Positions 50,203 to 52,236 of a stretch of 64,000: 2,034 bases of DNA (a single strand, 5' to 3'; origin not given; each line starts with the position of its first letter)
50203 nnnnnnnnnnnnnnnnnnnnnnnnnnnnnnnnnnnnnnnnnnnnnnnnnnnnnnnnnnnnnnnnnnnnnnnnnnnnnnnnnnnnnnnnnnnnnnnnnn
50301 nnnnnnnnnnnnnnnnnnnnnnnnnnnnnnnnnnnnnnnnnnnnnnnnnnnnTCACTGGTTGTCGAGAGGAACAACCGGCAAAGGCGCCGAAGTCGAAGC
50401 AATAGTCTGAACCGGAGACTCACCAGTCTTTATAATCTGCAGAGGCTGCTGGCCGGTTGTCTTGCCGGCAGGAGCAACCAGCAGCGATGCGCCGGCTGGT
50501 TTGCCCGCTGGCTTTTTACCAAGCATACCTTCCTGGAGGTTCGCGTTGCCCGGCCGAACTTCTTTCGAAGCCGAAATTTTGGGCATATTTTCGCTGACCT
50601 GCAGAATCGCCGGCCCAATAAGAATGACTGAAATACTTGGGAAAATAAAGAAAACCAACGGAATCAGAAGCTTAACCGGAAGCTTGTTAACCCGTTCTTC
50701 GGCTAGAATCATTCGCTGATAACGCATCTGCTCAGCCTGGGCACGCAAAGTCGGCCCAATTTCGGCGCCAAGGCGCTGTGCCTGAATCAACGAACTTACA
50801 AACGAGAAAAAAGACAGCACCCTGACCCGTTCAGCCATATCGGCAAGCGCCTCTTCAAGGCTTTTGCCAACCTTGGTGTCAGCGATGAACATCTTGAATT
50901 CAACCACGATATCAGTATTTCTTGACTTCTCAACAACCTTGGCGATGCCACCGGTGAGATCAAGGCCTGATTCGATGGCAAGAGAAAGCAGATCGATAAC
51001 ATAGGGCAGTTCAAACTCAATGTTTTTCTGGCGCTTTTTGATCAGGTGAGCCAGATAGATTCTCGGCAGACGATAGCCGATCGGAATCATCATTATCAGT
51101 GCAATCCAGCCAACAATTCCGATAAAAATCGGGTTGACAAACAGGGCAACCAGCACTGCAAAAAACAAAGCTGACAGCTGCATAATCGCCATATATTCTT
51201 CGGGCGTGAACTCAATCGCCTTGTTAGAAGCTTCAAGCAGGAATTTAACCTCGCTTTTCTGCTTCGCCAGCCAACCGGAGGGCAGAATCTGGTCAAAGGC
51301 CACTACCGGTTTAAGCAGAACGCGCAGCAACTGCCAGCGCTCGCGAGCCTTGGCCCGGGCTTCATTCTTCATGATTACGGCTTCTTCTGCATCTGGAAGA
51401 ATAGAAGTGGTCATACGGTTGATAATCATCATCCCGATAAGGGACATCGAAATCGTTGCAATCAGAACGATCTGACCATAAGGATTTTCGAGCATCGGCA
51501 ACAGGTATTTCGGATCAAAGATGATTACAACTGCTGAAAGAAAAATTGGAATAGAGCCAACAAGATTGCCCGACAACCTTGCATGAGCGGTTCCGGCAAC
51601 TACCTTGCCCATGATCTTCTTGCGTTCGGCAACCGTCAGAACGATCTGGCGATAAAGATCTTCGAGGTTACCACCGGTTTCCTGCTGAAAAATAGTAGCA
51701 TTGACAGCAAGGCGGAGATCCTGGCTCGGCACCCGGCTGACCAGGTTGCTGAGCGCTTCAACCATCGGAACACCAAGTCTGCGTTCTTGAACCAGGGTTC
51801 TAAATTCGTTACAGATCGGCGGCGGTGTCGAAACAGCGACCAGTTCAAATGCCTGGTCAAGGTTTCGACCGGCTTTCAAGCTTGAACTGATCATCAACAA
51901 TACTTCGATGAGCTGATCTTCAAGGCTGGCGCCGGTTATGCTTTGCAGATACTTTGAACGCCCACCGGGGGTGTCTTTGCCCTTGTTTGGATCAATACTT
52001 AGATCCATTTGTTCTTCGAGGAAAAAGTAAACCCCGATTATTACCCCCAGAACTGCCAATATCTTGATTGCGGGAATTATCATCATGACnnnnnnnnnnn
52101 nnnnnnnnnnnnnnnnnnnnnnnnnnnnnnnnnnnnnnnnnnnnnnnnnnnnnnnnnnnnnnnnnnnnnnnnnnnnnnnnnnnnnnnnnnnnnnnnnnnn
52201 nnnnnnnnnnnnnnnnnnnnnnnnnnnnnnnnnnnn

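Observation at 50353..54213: Tad-like secretion module with domain fusions: CpaE/MinD-like + CpaF ATPase, and a TadB+TadC platform in one polypeptide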

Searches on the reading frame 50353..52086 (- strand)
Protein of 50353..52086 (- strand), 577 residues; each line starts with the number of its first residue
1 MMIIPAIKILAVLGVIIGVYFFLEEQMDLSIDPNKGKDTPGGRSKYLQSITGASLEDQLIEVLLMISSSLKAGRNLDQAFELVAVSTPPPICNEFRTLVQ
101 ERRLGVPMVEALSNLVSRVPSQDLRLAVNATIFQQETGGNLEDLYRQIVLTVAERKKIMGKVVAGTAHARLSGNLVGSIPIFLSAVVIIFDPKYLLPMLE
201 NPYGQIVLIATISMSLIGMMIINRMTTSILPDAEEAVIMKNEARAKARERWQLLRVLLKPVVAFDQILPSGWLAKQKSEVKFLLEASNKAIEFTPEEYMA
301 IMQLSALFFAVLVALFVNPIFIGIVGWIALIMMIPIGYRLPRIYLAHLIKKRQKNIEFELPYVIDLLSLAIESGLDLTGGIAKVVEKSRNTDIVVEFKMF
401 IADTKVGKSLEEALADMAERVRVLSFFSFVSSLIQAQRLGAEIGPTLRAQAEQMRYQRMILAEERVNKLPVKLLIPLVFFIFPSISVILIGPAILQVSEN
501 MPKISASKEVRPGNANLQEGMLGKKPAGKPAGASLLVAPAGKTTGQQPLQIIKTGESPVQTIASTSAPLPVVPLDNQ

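Call 3: search_protein_families(library=pfam, proteins=[window:50353-52086:-], max_evalue=0.1)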
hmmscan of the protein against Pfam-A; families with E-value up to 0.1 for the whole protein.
window:50353-52086:- (577 aa): 1 family
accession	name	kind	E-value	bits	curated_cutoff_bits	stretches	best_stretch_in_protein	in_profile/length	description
PF00482.28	T2SSF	-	1.8e-23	83.3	25.2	2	364-490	2-124/125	Type II secretion system (T2SS), protein F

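Call 4: search_protein_families(library=ncbifam, proteins=[window:50353-52086:-], max_evalue=0.1)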
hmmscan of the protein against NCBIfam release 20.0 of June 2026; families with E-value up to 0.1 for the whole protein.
window:50353-52086:- (577 aa): 0 families

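Call 9: find_homologous_proteins(query=window:50353-52086:-)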
Query window:50353-52086:- (577 aa): 165 proteins with E <= 0.001 among 8000 candidates; the best 120 are listed.
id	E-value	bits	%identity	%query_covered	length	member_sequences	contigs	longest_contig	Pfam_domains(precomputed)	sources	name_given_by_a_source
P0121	0.0e+0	1077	90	97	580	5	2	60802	PF00482.29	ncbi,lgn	-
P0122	0.0e+0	1075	90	96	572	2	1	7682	PF00482.29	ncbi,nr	ncbi:MAG: type II secretion system F family protein [Candidatus Riflebacteria bacterium]|nr:type II 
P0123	7.2e-280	947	83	91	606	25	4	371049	PF00482.29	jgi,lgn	-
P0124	1.3e-276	937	82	91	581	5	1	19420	PF00482.29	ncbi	-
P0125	1.8e-276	936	82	91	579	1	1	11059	PF00482.29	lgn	-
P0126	1.4e-272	923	75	99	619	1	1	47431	PF00482.29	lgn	-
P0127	1.0e-265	901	100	74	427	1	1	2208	PF00482.29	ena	-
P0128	2.7e-260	883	76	94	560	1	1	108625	PF00482.29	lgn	-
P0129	4.1e-259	879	75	94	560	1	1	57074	PF00482.29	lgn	-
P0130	1.4e-258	877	77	91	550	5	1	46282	PF00482.29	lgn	-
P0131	3.0e-258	876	71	99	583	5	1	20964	PF00482.29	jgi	jgi:tight adherence protein C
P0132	2.0e-257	873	78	91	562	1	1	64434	PF00482.29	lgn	-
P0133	4.4e-257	872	72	98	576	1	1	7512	PF00482.29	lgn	-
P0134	3.7e-254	862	73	94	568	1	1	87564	PF00482.29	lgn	-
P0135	3.9e-254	862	76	89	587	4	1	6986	PF00482.29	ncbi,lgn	ncbi:MAG: type II secretion system F family protein [Candidatus Rifleibacteriota bacterium]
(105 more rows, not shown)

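Call 43: search_protein_representatives(protein=window:50353-52086:-)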
Query: 577 residues. Proteins with E-value up to 0.001 (for the whole library): 23787; up to 1e-10: 13184; up to 1e-30: 218. The best 150 are listed.
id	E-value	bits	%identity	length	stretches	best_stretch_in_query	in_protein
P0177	3.4e-218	742.1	67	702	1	7-516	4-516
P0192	2.2e-192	656.9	62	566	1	3-505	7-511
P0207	9.6e-171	585.5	66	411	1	3-409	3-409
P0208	1.7e-166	571.5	56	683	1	10-505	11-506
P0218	3.0e-127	442.0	57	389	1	121-496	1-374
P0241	1.9e-66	241.4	66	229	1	348-518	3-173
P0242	3.7e-62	227.2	88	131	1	447-577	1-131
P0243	1.9e-55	205.0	44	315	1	48-317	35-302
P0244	6.3e-47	176.9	39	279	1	254-495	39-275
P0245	1.7e-44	168.9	32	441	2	57-224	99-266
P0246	6.2e-41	157.2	44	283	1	55-225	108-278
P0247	2.0e-40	155.5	67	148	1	423-547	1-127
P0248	2.8e-40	155.0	39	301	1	274-497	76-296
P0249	6.3e-40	153.8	40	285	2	55-225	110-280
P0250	1.0e-39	153.2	39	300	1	292-497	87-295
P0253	1.2e-38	149.6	32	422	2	352-505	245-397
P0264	1.0e-37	146.5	39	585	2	354-493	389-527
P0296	9.6e-35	136.7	36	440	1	231-500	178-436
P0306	1.7e-34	135.9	23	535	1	46-496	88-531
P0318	1.0e-33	133.3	29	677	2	310-486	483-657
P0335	3.8e-33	131.4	29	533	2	297-499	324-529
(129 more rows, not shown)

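Call 44: list_cluster_members(proteins=[P0264, P0306, P0318, P0335, P0245, P0253, P0296, P0243, P0244, P0246])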
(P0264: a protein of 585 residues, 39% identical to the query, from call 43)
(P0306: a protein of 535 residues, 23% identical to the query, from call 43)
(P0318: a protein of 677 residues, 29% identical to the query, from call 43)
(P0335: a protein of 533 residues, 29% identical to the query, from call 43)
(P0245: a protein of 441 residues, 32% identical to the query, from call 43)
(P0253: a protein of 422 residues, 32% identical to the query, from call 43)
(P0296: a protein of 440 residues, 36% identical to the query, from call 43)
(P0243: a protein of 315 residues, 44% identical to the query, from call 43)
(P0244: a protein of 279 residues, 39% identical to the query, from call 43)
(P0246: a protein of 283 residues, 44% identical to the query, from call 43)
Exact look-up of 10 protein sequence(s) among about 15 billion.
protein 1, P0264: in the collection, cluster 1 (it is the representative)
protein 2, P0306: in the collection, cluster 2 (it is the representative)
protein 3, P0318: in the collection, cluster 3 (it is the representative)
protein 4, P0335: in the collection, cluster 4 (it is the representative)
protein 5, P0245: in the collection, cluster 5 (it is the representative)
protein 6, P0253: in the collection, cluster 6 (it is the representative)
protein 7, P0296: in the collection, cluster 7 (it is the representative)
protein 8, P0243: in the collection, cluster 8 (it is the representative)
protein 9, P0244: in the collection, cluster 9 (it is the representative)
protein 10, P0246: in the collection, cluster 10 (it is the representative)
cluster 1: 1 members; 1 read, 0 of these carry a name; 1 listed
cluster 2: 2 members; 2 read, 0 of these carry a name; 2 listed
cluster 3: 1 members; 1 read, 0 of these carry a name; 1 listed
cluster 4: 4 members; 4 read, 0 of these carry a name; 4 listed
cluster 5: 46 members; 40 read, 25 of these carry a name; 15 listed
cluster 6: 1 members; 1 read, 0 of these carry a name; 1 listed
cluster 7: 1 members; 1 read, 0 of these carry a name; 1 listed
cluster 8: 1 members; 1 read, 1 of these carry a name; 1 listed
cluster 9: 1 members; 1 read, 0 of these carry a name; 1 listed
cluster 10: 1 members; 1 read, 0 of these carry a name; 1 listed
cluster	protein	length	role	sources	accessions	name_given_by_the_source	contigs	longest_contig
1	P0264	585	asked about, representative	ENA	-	-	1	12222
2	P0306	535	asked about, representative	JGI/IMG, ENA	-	-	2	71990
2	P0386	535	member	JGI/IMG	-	-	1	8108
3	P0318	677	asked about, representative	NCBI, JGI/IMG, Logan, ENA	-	-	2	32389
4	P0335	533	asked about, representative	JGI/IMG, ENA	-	-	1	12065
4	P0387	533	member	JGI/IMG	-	-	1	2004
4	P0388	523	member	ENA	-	-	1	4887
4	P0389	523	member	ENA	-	-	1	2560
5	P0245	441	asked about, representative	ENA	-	-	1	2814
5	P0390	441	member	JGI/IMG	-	tight adherence protein B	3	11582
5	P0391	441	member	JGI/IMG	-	tight adherence protein B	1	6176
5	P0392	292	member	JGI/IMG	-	Flp pilus assembly protein TadB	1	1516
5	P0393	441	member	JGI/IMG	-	tight adherence protein B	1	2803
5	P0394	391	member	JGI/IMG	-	Flp pilus assembly protein TadB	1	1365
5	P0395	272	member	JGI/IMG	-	Flp pilus assembly protein TadB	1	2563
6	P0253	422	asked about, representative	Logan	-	-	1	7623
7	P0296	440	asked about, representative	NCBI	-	-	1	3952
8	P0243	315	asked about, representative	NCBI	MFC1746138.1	type II secretion system F family protein, partial [Candidatus Riflebacteria bacterium]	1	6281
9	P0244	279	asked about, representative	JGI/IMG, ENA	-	-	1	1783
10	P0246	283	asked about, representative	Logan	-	-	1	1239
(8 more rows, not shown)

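Call 45: predict_structure(alignment_id=A2)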
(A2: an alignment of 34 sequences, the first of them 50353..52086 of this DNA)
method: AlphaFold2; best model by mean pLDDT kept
length: 577 residues; sequences in the alignment: 34
mean_pLDDT: 74.0   pTM: 0.61
mean pLDDT of the five models: 74.0, 72.7, 68.6, 65.5, 64.7
residues with pLDDT >= 90: 43; 70-90: 388; 50-70: 53; < 50: 93
segments of 3 or more residues with pLDDT < 50: 28-51, 233-239, 507-512, 523-570, 572-577
pLDDT, mean of each block of 10 residues (from residue 1): 65 72 59 32 34 65 81 84 82 86 87 80 74 71 73 76 82 89 91 87 87 89 77 47 60 84 83 84 80 87 90 82 82 86 83 82 83 82 82 86 89 86 80 79 79 81 85 91 92 87 56 50 44 38 36 37 42 44
secondary structure, 60 per line:
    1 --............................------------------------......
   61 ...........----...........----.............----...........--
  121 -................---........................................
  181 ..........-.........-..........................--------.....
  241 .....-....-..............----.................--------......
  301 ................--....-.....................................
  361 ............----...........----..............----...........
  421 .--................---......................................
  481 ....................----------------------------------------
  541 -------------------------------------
elements in order: H3-30 H55-71 H76-86 H91-103 H108-118 H122-137 H141-190 H192-200 H202-227 H236-245 H247-250 H252-265 H270-286 H295-316 H319-322 H324-372 H377-387 H392-405 H410-421 H424-439 H443-500

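Call 49: fold_search(model_id=the predicted structure, library=pdb)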
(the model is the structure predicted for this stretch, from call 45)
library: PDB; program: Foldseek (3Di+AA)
matches with E <= 10: 200; with E <= 0.001: 0
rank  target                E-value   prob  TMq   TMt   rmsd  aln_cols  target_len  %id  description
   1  3jc8_Ca               9.5e-03  0.99  0.18  0.30  19.7       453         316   11  Architectural model of the type IVa pilus machine in a piliated state (released 2016-03-16)
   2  3c1q_A                1.6e-01  1.00  0.16  0.68   2.9       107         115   20  The three-dimensional structure of the cytoplasmic domains of EpsF from the Type 2 Secretion System of Vibrio cholerae (released 2009-02-03)
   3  2vmb_A                2.2e-01  1.00  0.17  0.69   3.2       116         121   18  The three-dimensional structure of the cytoplasmic domains of EpsF from the Type 2 Secretion System of Vibrio cholerae (released 2009-02-10)
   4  2vma_A                2.7e-01  1.00  0.17  0.70   5.9       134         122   16  The three-dimensional structure of the cytoplasmic domains of EpsF from the Type 2 Secretion System of Vibrio cholerae (released 2009-02-10)
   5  5nbg_B                2.9e-01  1.00  0.17  0.77   2.7       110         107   15  Structure of the cytoplasmic domain I of OutF in the D. dadantii type II secretion system (released 2018-03-21)
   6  5nbg_A                3.5e-01  1.00  0.16  0.72   3.0       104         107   15  Structure of the cytoplasmic domain I of OutF in the D. dadantii type II secretion system (released 2018-03-21)
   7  8f7n                  3.8e-01  0.09  0.09  0.13  33.3       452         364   14  Crystal structure of chemoreceptor McpZ ligand sensing domain (released 2023-07-05)
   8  2whn_A                3.9e-01  1.00  0.16  0.73   2.5       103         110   19  N-terminal domain from the PilC type IV pilus biogenesis protein (released 2010-05-19)
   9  3c1q_B                3.9e-01  1.00  0.17  0.70   3.3       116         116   18  The three-dimensional structure of the cytoplasmic domains of EpsF from the Type 2 Secretion System of Vibrio cholerae (released 2009-02-03)
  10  7kdt_A                4.1e-01  0.11  0.10  0.12  22.6       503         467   11  Human Tom70 in complex with SARS CoV2 Orf9b (released 2020-10-21)
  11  2whn_B                5.1e-01  1.00  0.16  0.77   2.6       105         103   20  N-terminal domain from the PilC type IV pilus biogenesis protein (released 2010-05-19)
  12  1w3b_A                5.3e-01  0.10  0.10  0.14  33.0       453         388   13  The superhelical TPR domain of O-linked GlcNAc transferase reveals structural similarities to importin alpha. (released 2004-09-09)
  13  2vma_B                5.8e-01  1.00  0.17  0.74   2.9       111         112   16  The three-dimensional structure of the cytoplasmic domains of EpsF from the Type 2 Secretion System of Vibrio cholerae (released 2009-02-10)
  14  2vmb_B                5.8e-01  1.00  0.17  0.72   3.1       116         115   18  The three-dimensional structure of the cytoplasmic domains of EpsF from the Type 2 Secretion System of Vibrio cholerae (released 2009-02-10)
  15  4uzy_A                5.8e-01  0.10  0.11  0.11  27.6       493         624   12  Crystal structure of the Chlamydomonas IFT70 and IFT52 complex (released 2014-11-05)
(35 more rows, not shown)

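Call 64: find_encoding_contigs(protein=P0306, flank=10000, max_places=1)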
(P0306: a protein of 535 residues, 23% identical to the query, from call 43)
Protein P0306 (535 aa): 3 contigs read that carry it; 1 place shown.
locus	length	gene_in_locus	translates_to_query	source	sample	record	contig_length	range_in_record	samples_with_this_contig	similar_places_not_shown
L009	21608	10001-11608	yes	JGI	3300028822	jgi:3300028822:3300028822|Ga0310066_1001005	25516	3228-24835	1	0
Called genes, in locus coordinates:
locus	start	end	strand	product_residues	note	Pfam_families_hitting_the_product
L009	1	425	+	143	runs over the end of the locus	-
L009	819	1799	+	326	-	PF12705:PDDEXK_1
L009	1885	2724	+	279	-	PF01261:AP_endonuc_2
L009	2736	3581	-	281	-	PF06940:DUF1287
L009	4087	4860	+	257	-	-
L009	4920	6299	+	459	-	PF01212:Beta_elim_lyase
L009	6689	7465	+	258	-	PF08666:SAF, PF16976:RcpC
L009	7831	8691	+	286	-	PF13614:AAA_31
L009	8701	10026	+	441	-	PF00437:T2SSE, PF27713:UCP018868 (weak)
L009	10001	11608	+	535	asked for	PF00482:T2SSF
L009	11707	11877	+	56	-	PF14029:DUF4244 (weak)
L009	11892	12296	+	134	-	PF07811:TadE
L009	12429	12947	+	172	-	-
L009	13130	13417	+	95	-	PF01250:Ribosomal_S6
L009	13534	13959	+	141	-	PF00436:SSB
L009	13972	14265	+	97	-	PF01084:Ribosomal_S18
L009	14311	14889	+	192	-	PF01281:Ribosomal_L9_N, PF03948:Ribosomal_L9_C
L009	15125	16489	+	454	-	PF00772:DnaB, PF03796:DnaB_C, PF13481:AAA_25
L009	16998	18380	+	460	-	PF00890:FAD_binding_2 (faint), PF01134:GIDA (faint), PF01266:DAO (faint), PF03486:HI0933_like (weak), PF07992:Pyr_redox_2 (faint), PF13450:NAD_binding_8 (faint), PF13738:Pyr_redox_3 (faint), PF21688:FAD-depend_C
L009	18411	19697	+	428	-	PF00709:Adenylsucc_synt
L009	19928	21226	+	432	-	PF00206:Lyase_1, PF22304:ASLyase_C (faint), PF10397:ADSL_C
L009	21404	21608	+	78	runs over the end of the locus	-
